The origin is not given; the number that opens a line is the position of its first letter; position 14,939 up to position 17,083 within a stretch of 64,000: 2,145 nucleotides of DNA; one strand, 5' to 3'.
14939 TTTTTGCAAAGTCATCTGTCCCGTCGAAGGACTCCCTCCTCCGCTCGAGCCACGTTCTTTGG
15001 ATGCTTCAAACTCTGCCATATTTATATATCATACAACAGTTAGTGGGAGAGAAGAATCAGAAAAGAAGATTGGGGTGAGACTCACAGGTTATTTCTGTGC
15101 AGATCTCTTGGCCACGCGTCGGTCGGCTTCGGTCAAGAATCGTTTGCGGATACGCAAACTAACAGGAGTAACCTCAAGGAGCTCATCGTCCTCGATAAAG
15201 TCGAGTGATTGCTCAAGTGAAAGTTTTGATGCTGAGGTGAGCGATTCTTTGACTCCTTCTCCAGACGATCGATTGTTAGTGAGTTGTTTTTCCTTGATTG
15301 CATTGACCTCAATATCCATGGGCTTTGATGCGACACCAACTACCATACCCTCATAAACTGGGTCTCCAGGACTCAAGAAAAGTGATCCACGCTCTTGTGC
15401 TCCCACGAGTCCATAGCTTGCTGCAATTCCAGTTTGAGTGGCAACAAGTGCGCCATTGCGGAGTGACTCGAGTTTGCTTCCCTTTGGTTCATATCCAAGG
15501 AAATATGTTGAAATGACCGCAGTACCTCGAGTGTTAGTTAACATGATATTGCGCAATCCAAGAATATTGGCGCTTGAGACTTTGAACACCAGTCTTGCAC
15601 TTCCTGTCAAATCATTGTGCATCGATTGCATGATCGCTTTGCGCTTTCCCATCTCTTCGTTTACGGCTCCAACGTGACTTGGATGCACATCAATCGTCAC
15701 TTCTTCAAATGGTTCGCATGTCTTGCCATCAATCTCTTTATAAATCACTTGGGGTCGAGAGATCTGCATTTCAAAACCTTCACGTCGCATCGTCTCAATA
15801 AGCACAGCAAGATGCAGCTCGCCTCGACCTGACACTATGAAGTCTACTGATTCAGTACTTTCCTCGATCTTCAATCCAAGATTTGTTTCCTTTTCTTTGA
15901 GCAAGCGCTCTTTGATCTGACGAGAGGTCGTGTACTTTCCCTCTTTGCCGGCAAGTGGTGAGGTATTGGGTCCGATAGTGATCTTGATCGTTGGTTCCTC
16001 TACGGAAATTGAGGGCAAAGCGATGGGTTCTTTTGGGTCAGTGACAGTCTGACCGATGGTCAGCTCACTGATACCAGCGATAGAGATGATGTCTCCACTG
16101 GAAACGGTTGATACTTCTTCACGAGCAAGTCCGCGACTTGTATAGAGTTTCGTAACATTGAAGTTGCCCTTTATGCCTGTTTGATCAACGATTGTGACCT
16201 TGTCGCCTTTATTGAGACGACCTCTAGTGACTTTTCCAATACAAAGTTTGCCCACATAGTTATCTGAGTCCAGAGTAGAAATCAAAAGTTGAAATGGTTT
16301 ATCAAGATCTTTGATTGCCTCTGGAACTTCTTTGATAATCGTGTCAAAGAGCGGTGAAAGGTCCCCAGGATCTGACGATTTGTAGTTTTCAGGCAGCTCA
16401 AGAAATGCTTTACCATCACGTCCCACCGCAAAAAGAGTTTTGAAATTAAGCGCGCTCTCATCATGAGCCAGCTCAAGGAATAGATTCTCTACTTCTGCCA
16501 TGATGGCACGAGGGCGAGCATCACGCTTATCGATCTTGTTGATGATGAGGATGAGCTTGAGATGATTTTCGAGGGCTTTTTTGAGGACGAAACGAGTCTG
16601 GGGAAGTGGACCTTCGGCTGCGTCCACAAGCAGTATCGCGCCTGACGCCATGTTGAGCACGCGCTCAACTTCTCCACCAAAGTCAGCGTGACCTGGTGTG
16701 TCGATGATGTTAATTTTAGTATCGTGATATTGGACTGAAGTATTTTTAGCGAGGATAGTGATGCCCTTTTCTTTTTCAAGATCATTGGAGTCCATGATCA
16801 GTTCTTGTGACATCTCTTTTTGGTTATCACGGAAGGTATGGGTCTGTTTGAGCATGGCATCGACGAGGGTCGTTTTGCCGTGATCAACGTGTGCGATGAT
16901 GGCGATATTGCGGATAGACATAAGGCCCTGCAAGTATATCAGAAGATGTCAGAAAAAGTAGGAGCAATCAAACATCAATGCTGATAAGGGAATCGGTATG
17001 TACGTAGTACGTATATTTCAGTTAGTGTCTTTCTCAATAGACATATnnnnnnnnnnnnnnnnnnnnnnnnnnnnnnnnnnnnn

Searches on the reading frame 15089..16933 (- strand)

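Call 51: search_protein_families(library=pfam, proteins=[window:15089-16933:-], max_evalue=0.001)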
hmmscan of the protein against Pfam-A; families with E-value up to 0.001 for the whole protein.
window:15089-16933:- (614 aa): 7 families
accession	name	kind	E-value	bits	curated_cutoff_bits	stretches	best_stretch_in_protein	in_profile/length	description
PF00009.33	GTP_EFTU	-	5.7e-53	179.8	26.5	1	6-203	2-186/188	Elongation factor Tu GTP binding domain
PF21018.2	BipA_C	-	1.3e-38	131.5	23.8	1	493-601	1-109/110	TypA/BipA C-terminal domain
PF00679.30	EFG_C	-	1.3e-14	54.4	27.9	1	405-487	2-84/89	Elongation factor G C-terminus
PF03144.31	GTP_EFTU_D2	-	1.9e-10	41.5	30.3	1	228-298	1-73/73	Elongation factor Tu domain 2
PF22042.2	EF-G_D2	-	3.3e-08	34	27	1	214-298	2-82/84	Elongation factor G domain 2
PF01926.29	MMR_HSR1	-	1.4e-06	28.8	21.9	1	10-133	2-113/113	50S ribosome-binding GTPase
PF14492.12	EFG_III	-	3.2e-06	27.5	27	1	337-391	18-73/75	Elongation Factor G, domain III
